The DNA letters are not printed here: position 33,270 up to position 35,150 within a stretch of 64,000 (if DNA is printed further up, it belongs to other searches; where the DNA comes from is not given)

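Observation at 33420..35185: Repeat-containing acidic coiled-coil protein between moeZ and a divergent TetR gene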

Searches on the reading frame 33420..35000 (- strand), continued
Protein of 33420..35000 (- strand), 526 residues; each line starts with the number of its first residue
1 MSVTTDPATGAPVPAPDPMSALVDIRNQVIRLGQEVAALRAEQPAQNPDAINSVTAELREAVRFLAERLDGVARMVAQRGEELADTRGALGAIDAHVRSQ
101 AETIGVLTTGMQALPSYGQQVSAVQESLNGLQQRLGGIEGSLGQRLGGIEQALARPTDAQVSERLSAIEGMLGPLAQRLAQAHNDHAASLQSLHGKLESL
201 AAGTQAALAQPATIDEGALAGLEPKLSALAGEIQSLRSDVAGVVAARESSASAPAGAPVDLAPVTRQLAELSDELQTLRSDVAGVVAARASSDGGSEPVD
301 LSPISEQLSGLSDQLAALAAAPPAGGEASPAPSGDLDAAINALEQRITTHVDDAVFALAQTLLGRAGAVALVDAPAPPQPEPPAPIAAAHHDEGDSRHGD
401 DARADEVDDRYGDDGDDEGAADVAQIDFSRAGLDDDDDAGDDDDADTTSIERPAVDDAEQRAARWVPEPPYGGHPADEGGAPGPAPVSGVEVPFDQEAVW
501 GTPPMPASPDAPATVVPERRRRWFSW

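Call 23: search_protein_families(library=pfam, proteins=[L017:3731-6151:+, L019:5809-7911:+, L020:5587-7272:+, L016:5884-7248:+, L013:5899-7134:+, L027:5137-7230:+], max_evalue=0.01)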
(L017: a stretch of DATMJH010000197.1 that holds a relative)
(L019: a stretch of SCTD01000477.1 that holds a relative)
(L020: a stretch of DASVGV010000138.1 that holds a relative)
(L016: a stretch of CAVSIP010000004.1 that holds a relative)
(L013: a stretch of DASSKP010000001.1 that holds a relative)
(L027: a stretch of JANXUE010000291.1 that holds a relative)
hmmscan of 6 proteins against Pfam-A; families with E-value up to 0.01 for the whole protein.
L017:3731-6151:+ (807 aa): 2 families
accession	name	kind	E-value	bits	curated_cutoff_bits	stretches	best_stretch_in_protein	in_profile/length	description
PF04513.17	Baculo_PEP_C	-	2e-06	28.4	38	0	37-152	17-119/140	Baculovirus polyhedron envelope protein, PEP, C terminus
PF05531.17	NPV_P10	-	6.5e-05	23.8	29.8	0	242-288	16-66/75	Nucleopolyhedrovirus P10 protein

L019:5809-7911:+ (701 aa): 3 families
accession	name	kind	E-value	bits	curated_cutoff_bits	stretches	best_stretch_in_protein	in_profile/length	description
PF05531.17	NPV_P10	-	1.2e-06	29.3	29.8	0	251-302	13-64/75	Nucleopolyhedrovirus P10 protein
PF04513.17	Baculo_PEP_C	-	3.5e-06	27.5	38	0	23-132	18-119/140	Baculovirus polyhedron envelope protein, PEP, C terminus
PF07889.17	DUF1664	-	0.005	17.3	34.6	0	50-93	43-86/124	Protein of unknown function (DUF1664)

L020:5587-7272:+ (562 aa): 1 family
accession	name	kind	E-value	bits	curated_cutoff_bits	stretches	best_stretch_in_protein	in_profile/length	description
PF04513.17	Baculo_PEP_C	-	0.00054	20.5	38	0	148-271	17-132/140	Baculovirus polyhedron envelope protein, PEP, C terminus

L016:5884-7248:+ (455 aa): 3 families
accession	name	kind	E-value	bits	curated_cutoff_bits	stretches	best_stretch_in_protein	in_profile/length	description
PF05531.17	NPV_P10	-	2.8e-06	28.2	29.8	0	138-185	14-61/75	Nucleopolyhedrovirus P10 protein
PF10805.13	DUF2730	-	0.0049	17.4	24.9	0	318-352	47-81/102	Protein of unknown function (DUF2730)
PF07889.17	DUF1664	-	0.0089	16.5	34.6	0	78-160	36-119/124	Protein of unknown function (DUF1664)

L013:5899-7134:+ (412 aa): 3 families
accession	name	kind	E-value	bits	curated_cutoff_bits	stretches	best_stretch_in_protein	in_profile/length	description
PF01442.23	Apolipoprotein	-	0.00021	21.5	90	0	99-234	44-176/190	Apolipoprotein A1/A4/E domain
PF07889.17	DUF1664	-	0.0041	17.6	34.6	0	63-117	44-94/124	Protein of unknown function (DUF1664)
PF25547.1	WXG100_2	-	0.0082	16.6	27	0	30-113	39-117/150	WXG100 like domain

L027:5137-7230:+ (698 aa): 1 family
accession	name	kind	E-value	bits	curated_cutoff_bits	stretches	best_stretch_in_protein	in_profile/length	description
PF04513.17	Baculo_PEP_C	-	0.0014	19.2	38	0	41-139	19-109/140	Baculovirus polyhedron envelope protein, PEP, C terminus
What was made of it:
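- On DivIVA/Wag31: The same holds for six distant family members (call 23).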

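Call 24: predict_structure(alignment_id=A1)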
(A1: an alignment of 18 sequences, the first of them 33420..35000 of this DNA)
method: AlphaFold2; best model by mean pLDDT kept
length: 526 residues; sequences in the alignment: 18
mean_pLDDT: 61.8   pTM: 0.24
mean pLDDT of the five models: 61.8, 56.9, 55.2, 54.4, 49.9
residues with pLDDT >= 90: 6; 70-90: 217; 50-70: 117; < 50: 186
segments of 3 or more residues with pLDDT < 50: 211-214, 253-256, 293-298, 321-334, 364-411, 413-416, 418-427, 430-457, 461-517, 523-526
pLDDT, mean of each block of 10 residues (from residue 1): 60 72 85 83 68 83 87 85 78 84 82 75 85 83 79 61 76 82 79 76 65 54 73 74 68 52 69 75 68 50 63 64 37 55 73 69 46 36 38 36 41 44 45 44 41 45 42 35 37 39 40 43 47
secondary structure, 60 per line:
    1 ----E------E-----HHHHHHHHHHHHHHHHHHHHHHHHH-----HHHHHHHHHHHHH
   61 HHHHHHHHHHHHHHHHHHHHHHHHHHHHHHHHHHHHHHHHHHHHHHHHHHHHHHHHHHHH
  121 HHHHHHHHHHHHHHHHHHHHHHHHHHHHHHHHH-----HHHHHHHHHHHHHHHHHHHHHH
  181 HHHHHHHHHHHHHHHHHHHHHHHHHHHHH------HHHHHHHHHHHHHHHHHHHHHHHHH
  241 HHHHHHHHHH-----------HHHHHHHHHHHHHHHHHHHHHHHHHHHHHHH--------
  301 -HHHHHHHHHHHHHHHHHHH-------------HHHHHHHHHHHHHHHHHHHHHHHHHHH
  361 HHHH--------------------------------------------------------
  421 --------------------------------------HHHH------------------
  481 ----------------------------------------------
elements in order: H18-42 H48-153 H159-209 H216-250 H262-292 H302-320 H334-364 H459-462
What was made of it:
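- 33561..33902 (-): Acidic disordered linker of 114 aa with net charge -28. It contains the poly-Asp block and the short motifs DFS and PFDQE..W. pLDDT is below 50 (call 24).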

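Call 29: search_protein_representatives(alignment_id=A2)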
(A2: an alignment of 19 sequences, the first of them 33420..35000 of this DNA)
Query: 19 sequences, 524 profile positions. Proteins with E-value up to 0.001 (for the whole library): 569; up to 1e-10: 197; up to 1e-30: 70. The best 150 are listed.
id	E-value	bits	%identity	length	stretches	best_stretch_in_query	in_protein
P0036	1.8e-174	598.5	-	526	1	1-523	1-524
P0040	1.7e-170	585.4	-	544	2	1-193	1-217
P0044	2.2e-169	581.7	-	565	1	1-522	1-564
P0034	3.0e-166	571.4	-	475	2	1-430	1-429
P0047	2.8e-165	568.2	-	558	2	1-237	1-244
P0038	1.3e-160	552.8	-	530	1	1-522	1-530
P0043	1.3e-159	549.5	-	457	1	14-522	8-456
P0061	9.3e-159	546.7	-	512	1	31-521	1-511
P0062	5.1e-138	478.2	-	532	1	1-522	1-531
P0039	1.2e-137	477.0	-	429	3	1-198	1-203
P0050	3.1e-137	475.7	-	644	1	3-522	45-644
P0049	3.6e-135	468.8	-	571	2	27-203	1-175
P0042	2.8e-131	456.0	-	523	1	5-523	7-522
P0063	4.2e-130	452.1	-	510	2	31-179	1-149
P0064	1.2e-125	437.4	-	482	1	1-522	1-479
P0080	5.9e-66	240.4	-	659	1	20-523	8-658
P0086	7.8e-62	226.8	-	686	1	17-523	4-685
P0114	3.0e-29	119.3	-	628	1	2-518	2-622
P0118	2.0e-27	113.3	-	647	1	28-523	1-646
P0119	2.5e-27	113.0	-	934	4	148-521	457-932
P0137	2.2e-21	93.4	-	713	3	160-522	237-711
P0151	3.9e-19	86.0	-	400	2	221-522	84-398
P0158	1.4e-18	84.1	-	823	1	16-465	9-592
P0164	2.6e-18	83.2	-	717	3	150-522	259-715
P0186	1.0e-15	74.7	-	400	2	193-522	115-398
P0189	5.0e-15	72.4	-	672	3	179-522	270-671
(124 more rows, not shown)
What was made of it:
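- The exhaustive profile search returned 569 cluster representatives at E<=1e-3, 197 at E<=1e-10 and 70 at E<=1e-30 (call 29).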

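Call 30: fold_search(model_id=the predicted structure, library=pdb)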
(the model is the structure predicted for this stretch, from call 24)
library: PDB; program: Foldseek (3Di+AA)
matches with E <= 10: 3; with E <= 0.001: 0
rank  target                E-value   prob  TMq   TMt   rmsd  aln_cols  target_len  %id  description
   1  4v4n_AW               5.3e+00  0.12  0.08  0.38   5.9        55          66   18  Structure of the Methanococcus jannaschii ribosome-SecYEBeta channel complex (released 2014-07-09)
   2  9qf4_BW               7.3e+00  0.11  0.07  0.37   5.8        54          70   18  Structure of P. furiosus 70S ribosome grown at 95 degC (released 2025-11-05)
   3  7sqk_F                8.9e+00  0.02  0.10  0.13  46.0       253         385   14  Cryo-EM structure of the human augmin complex (released 2022-09-21)

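Call 32: list_cluster_members(proteins=[P0080, P0086, P0114, P0118, P0119, P0137, P0151, P0186, P0189, P0158])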
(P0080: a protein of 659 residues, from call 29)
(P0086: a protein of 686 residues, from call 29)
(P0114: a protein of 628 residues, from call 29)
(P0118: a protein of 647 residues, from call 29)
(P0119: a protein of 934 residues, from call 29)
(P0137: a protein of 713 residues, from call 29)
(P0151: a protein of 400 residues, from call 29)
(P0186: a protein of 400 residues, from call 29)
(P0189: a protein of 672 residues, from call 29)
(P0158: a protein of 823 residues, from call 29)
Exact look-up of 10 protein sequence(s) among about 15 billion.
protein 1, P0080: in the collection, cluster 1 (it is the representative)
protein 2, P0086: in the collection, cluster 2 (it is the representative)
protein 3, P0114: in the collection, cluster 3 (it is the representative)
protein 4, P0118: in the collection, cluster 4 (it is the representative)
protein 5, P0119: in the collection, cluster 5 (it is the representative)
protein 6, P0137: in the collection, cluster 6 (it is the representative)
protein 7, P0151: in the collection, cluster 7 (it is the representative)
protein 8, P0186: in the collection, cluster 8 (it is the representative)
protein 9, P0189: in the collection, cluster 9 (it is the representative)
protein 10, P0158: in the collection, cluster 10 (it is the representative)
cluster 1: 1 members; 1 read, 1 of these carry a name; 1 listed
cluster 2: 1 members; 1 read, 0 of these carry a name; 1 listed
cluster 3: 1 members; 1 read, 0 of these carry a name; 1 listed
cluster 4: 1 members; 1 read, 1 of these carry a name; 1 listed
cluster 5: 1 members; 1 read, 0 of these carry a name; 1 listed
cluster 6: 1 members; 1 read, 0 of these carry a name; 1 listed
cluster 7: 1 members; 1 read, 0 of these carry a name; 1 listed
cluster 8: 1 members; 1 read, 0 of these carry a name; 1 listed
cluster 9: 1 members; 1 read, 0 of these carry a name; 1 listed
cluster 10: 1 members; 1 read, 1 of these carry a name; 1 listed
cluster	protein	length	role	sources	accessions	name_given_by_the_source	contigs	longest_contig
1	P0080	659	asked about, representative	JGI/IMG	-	hypothetical protein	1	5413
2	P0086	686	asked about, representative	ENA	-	-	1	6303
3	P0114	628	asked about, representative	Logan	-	-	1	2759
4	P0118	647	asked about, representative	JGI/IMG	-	hypothetical protein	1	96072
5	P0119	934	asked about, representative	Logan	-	-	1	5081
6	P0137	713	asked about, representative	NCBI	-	-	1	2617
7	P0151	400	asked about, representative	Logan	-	-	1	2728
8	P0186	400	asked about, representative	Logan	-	-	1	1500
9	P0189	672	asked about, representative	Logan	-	-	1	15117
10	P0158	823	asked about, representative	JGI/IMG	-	hypothetical protein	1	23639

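Call 37: find_homologous_proteins(query=A5, max_evalue=0.00001)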
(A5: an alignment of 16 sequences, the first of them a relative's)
Query A5 (16 sequences) (823 aa, profile of the alignment): 134 proteins with E <= 0.00001 among 8000 candidates; the best 120 are listed.
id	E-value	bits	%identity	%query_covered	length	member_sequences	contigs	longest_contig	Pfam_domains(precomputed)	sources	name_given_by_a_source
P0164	4.2e-227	775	47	53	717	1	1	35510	PF04513.18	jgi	jgi:hypothetical protein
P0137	6.0e-211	721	45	53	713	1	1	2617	-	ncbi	-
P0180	1.3e-206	707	46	53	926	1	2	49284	-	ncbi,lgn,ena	-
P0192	4.3e-201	689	48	54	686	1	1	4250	PF04513.18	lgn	-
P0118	5.3e-201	689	39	52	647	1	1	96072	-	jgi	jgi:hypothetical protein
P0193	5.6e-201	688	46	54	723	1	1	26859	PF04513.18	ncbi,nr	ncbi:MAG: hypothetical protein JWM02_2789 [Frankiales bacterium]|nr:hypothetical protein [Frankiales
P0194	1.1e-198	681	47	56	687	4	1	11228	PF04513.18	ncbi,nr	ncbi:MAG: hypothetical protein JWO27_245 [Frankiales bacterium]|nr:hypothetical protein [Frankiales 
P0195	9.2e-197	675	44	63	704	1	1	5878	PF04513.18,PF05531.18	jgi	jgi:uncharacterized coiled-coil protein SlyX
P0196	4.9e-196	672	47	56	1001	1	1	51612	-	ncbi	-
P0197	7.8e-196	671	47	53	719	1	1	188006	PF05531.18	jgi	jgi:hypothetical protein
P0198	7.2e-194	665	46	57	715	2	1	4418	-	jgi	jgi:hypothetical protein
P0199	7.1e-191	655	47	54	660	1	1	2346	-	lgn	-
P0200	2.2e-190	653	-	-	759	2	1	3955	-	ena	-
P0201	2.6e-190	653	39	52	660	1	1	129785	PF05531.18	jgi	jgi:hypothetical protein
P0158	4.0e-189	649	100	100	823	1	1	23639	-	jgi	jgi:hypothetical protein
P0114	8.6e-188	645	67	52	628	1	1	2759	-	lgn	-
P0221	4.9e-140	487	43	52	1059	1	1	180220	PF04513.18,PF12697.14,PF00561.27,PF12146.16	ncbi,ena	-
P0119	8.1e-118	414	30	37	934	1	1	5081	PF04513.18,PF01442.24,PF05531.18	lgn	-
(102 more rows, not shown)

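Call 53: find_encoding_contigs(protein=P0001, flank=4000, max_places=2)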
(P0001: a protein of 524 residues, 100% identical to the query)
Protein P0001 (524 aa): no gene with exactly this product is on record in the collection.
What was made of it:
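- Tried and rejected: Looking up the encoding contig of P0001 failed because the protein is not on record (call 53).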

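Call 54: find_encoding_contigs(protein=P0164, flank=8000, max_places=2)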
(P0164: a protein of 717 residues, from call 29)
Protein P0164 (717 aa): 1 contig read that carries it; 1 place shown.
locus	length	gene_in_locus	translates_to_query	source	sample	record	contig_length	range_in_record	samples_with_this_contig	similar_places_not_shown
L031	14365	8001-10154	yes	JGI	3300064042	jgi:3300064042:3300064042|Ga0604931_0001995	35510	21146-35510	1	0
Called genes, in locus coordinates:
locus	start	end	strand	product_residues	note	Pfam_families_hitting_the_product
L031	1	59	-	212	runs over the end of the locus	PF00440:TetR_N, PF19344:TetR_C_32 (faint), PF21943:TetR_C_46 (weak)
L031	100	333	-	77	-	PF19655:DUF6158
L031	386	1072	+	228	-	PF00702:Hydrolase, PF12710:HAD, PF13419:HAD_2, PF13242:Hydrolase_like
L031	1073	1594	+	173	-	-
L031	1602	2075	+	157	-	PF20730:YetF_N, PF04239:DUF421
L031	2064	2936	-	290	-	PF21686:LigD_Prim-Pol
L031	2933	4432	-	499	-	PF13298:LigD_N, PF01068:DNA_ligase_A_M, PF04679:DNA_ligase_A_C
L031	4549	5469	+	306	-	PF02735:Ku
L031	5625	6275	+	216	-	-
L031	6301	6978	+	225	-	PF03575:Peptidase_S51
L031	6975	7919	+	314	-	PF00561:Abhydrolase_1, PF00975:Thioesterase (faint), PF12146:Hydrolase_4, PF12697:Abhydrolase_6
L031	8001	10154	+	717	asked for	PF04513:Baculo_PEP_C (faint)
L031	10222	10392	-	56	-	PF05532:CsbD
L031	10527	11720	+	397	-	PF00899:ThiF, PF00581:Rhodanese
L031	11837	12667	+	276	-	-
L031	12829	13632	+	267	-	PF00005:ABC_tran, PF13304:AAA_21 (faint)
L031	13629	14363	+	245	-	?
